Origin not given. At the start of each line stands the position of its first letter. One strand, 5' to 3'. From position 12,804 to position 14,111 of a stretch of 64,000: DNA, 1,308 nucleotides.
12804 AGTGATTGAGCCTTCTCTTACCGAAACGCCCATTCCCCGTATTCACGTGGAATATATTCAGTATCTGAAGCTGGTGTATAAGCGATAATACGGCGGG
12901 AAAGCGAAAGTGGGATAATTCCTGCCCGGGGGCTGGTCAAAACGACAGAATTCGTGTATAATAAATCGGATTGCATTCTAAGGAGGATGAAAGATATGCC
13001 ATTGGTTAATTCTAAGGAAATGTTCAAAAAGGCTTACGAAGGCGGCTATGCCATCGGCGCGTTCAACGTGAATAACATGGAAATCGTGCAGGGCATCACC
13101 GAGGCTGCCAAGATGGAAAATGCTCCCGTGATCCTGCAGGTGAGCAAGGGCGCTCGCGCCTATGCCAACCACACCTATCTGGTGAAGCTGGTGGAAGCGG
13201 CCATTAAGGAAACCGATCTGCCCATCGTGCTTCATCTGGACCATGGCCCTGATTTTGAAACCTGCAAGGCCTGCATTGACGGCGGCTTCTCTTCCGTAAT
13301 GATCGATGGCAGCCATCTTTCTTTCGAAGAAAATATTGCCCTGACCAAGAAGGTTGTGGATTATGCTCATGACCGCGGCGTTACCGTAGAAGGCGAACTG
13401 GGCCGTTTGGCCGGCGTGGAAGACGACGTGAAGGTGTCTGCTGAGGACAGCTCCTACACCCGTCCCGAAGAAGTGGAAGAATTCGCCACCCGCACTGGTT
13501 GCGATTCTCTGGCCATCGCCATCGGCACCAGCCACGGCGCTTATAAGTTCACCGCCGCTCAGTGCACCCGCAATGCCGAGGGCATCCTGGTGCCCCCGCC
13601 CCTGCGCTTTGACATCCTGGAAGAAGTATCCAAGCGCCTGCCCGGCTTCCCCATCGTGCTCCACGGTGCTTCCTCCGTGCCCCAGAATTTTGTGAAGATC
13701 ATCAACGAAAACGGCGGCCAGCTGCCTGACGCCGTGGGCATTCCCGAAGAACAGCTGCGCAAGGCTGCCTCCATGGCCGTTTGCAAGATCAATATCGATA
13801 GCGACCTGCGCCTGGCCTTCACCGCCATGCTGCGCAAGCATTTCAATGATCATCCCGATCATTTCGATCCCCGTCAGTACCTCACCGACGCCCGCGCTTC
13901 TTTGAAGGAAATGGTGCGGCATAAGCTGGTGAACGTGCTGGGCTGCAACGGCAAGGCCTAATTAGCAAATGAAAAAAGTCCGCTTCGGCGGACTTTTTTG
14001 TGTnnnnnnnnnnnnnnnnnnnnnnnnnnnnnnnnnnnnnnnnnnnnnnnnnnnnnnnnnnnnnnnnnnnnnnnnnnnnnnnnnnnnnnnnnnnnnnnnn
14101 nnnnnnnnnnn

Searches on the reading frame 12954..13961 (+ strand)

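Call 50: search_protein_families(library=pfam, proteins=[window:12954-13961:+])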
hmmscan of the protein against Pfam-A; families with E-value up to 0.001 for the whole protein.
window:12954-13961:+ (335 aa): 1 family
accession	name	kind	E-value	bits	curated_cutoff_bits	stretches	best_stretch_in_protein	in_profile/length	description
PF01116.26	F_bP_aldolase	-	2.6e-102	342.5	25.5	1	18-334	1-277/277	Fructose-bisphosphate aldolase class-II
